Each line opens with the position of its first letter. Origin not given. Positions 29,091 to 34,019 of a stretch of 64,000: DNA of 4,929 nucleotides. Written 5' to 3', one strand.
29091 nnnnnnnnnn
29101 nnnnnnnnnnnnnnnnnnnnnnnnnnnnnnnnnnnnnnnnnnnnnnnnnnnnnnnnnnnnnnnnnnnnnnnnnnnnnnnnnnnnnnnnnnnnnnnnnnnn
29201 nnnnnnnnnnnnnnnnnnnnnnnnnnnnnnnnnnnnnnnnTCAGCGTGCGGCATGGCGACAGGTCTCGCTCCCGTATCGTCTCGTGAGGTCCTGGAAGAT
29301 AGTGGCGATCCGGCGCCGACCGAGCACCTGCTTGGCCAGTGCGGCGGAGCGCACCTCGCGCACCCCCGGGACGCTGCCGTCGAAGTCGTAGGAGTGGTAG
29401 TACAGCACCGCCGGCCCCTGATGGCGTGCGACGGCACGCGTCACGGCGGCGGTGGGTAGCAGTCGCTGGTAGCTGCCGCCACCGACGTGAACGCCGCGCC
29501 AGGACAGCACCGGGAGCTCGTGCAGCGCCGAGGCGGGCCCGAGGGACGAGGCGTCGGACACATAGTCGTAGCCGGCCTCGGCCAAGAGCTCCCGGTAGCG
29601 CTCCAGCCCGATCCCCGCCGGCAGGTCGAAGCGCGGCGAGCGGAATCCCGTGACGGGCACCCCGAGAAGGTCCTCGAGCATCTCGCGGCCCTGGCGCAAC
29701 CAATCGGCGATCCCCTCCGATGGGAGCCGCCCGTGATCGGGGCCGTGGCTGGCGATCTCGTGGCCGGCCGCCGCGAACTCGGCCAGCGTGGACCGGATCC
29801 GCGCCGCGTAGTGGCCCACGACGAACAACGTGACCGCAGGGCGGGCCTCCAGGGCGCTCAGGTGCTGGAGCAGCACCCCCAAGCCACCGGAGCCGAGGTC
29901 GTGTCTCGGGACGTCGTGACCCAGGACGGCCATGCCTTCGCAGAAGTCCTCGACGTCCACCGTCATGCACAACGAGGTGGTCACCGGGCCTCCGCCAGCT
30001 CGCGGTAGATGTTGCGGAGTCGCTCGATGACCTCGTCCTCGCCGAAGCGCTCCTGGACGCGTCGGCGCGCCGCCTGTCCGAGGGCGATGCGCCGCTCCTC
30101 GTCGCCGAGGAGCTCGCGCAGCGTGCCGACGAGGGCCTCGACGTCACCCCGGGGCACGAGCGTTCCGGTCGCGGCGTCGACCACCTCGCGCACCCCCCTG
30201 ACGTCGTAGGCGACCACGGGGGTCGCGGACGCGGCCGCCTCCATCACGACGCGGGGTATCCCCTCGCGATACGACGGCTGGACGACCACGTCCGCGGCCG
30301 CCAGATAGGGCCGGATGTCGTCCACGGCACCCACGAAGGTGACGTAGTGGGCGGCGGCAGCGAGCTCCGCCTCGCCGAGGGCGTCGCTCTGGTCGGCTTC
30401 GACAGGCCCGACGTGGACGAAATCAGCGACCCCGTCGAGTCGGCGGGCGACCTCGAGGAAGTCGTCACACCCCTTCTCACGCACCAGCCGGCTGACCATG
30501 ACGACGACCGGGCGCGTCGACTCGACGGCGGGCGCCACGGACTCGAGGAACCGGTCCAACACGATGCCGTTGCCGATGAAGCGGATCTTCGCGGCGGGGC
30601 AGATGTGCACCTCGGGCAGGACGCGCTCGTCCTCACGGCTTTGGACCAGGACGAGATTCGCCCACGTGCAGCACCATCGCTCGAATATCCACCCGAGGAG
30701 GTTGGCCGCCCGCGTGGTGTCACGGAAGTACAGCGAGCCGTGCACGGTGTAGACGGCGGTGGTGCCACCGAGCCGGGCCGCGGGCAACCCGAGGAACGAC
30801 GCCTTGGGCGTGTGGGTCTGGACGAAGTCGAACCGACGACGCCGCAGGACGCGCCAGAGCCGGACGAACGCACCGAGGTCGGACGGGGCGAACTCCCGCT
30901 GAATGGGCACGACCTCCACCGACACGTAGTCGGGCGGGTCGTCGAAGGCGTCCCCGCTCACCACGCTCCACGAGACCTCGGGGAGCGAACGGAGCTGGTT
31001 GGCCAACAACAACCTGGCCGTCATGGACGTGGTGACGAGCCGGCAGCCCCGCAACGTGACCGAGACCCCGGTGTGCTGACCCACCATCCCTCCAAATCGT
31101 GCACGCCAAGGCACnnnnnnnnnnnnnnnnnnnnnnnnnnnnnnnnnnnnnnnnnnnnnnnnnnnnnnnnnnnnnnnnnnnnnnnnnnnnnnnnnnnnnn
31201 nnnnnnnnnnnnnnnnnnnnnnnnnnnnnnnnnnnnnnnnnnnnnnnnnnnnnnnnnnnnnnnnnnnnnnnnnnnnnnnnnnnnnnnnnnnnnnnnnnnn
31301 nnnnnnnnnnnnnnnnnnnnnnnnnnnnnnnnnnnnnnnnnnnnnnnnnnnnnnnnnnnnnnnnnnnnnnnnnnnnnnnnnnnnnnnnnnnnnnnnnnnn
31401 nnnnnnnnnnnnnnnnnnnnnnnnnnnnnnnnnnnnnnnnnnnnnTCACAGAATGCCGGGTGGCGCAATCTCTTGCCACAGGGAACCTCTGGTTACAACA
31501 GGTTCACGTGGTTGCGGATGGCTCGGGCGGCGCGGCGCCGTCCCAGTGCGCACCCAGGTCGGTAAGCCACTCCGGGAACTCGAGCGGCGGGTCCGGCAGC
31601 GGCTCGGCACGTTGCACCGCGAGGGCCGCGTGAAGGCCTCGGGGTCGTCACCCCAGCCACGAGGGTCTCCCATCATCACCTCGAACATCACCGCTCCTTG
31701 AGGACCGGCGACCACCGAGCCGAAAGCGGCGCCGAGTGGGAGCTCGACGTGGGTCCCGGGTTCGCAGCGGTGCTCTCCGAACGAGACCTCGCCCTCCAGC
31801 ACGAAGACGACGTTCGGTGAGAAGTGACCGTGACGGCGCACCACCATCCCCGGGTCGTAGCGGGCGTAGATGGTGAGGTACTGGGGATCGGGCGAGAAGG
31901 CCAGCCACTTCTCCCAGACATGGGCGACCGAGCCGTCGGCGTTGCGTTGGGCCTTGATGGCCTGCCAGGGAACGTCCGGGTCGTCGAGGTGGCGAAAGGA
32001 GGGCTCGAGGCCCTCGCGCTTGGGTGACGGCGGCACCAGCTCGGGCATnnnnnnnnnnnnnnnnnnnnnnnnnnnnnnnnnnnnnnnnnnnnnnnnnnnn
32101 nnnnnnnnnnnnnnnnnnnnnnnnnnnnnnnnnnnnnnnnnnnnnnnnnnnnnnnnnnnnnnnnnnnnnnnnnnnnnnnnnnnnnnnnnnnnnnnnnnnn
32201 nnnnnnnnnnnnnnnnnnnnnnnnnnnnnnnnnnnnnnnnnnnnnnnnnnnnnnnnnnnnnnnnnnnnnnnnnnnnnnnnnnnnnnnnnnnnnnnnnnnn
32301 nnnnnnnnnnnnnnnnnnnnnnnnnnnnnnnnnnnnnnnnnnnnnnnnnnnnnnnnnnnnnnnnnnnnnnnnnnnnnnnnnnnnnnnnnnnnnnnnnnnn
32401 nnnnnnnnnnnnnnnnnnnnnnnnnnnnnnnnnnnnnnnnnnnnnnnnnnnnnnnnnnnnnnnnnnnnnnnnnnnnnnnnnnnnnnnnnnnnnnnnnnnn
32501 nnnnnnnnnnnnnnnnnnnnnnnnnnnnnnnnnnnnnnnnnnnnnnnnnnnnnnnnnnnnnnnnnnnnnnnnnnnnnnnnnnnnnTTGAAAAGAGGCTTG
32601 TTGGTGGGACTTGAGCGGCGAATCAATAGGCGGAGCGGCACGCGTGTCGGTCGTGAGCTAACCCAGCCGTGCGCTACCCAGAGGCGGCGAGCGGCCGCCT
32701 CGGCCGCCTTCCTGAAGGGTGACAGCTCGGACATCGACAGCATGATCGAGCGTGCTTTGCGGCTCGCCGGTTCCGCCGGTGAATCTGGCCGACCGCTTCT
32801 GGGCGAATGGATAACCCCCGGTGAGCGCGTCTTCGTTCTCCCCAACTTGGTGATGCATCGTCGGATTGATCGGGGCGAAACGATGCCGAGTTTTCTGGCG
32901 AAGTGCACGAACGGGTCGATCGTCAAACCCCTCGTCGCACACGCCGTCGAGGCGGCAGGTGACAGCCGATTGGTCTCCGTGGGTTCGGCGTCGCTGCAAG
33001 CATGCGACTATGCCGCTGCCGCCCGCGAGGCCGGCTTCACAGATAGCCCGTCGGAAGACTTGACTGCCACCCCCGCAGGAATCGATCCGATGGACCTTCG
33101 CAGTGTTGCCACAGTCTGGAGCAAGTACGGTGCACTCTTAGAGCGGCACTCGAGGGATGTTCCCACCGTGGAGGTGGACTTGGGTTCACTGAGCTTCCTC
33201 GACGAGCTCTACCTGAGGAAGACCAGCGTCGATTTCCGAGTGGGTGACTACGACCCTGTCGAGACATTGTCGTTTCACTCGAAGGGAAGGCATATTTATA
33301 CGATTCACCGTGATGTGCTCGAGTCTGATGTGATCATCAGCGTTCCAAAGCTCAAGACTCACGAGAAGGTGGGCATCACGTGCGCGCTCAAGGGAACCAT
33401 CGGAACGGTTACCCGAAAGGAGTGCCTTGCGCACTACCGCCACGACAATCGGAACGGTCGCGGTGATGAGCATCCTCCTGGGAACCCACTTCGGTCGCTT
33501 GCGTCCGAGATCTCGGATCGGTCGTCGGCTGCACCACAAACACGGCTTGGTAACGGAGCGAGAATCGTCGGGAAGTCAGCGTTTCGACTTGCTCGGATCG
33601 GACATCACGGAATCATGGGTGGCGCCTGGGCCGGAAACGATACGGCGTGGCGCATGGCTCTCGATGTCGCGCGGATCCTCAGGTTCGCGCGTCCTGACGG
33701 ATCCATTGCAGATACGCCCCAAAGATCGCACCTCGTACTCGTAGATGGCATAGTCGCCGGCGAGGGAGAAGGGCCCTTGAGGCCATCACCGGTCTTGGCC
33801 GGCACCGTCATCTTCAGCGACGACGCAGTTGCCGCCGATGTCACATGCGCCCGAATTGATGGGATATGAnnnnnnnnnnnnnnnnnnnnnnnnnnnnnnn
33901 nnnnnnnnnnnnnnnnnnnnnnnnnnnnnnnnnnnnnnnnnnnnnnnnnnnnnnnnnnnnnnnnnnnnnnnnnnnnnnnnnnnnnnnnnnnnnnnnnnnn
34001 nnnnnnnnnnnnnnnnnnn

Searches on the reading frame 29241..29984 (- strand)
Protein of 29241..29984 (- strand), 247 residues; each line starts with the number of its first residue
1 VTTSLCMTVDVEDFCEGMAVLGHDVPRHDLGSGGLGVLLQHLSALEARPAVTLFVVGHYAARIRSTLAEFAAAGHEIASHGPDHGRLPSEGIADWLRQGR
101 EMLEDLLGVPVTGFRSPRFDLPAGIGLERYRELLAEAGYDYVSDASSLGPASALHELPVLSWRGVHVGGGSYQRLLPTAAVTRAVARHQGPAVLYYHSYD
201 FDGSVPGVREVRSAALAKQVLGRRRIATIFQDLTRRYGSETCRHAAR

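Call 21: search_protein_families(library=pfam, proteins=[window:29241-29984:-], max_evalue=0.001)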
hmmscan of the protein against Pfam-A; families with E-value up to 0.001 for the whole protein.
window:29241-29984:- (247 aa): 2 families
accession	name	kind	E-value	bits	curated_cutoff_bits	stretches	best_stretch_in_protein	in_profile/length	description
PF11959.13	DUF3473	-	5.2e-09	36.6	29.6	1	152-244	28-127/130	Domain of unknown function (DUF3473)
PF01522.26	Polysacc_deac_1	-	1.5e-08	35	23.1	1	51-142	35-124/124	Polysaccharide deacetylase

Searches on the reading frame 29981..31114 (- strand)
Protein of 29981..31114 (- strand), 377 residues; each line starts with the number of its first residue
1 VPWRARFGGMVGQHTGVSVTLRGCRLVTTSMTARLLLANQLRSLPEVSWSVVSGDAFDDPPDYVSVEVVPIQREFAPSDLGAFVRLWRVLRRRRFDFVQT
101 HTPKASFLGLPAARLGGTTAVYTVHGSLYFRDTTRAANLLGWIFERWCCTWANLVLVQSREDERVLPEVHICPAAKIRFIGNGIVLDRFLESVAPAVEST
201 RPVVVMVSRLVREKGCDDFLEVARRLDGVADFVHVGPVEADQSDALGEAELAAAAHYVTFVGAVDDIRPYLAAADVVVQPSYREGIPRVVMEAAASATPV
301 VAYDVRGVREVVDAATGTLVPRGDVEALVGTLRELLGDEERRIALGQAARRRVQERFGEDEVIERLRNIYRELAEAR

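Call 21: search_protein_families(library=pfam, proteins=[window:29981-31114:-], max_evalue=0.001)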
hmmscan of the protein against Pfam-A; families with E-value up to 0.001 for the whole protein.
window:29981-31114:- (377 aa): 7 families
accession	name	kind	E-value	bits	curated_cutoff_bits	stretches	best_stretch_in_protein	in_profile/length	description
PF00534.26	Glycos_transf_1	-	7.3e-30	104.2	26.4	1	196-352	10-172/172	Glycosyl transferases group 1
PF13692.12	Glyco_trans_1_4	-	1.8e-29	103.3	27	1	201-338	1-142/142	Glycosyl transferases group 1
PF13439.12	Glyco_transf_4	-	3.1e-19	70.1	28.5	1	63-188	40-170/170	Glycosyltransferase Family 4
PF13579.12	Glyco_trans_4_4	-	1.3e-15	58.5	29.7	1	62-183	38-158/158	Glycosyl transferase 4-like domain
PF13524.12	Glyco_trans_1_2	-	1.2e-06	29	25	1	219-364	5-140/144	Glycosyl transferase-like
PF20706.3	GT4-conflict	-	7.2e-06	25.7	26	1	198-329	194-333/385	Family 4 Glycosyltransferase in conflict systems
PF13477.12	Glyco_trans_4_2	-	0.0001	22.9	23.4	1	65-139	44-120/139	Glycosyl transferase 4-like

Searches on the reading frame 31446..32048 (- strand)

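Call 21: search_protein_families(library=pfam, proteins=[window:31446-32048:-], max_evalue=0.001)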
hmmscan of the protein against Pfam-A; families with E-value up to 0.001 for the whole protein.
window:31446-32048:- (200 aa): 1 family
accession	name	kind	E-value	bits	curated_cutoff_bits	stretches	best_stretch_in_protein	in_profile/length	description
PF12973.13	Cupin_7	-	1.8e-08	34.6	27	1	43-122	19-98/105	ChrR Cupin-like domain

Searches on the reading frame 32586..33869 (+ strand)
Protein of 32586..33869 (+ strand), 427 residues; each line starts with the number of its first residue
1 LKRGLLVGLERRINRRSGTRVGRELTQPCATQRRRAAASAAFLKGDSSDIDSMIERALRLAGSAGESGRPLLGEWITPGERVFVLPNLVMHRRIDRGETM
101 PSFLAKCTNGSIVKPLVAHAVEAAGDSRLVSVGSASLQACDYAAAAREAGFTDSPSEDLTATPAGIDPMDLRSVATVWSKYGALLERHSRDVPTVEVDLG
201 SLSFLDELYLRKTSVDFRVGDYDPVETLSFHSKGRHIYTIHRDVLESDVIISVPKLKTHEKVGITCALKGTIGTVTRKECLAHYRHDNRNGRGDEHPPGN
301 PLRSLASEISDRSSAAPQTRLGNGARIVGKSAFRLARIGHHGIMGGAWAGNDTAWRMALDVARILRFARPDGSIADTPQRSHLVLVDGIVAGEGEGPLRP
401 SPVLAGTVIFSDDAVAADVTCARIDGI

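Call 21: search_protein_families(library=pfam, proteins=[window:32586-33869:+], max_evalue=0.001)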
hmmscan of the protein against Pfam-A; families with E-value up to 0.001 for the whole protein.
window:32586-33869:+ (427 aa): 1 family
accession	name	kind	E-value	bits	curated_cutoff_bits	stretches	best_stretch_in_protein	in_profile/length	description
PF04015.17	DUF362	-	1.8e-23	84.1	24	1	216-423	72-200/200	Domain of unknown function (DUF362)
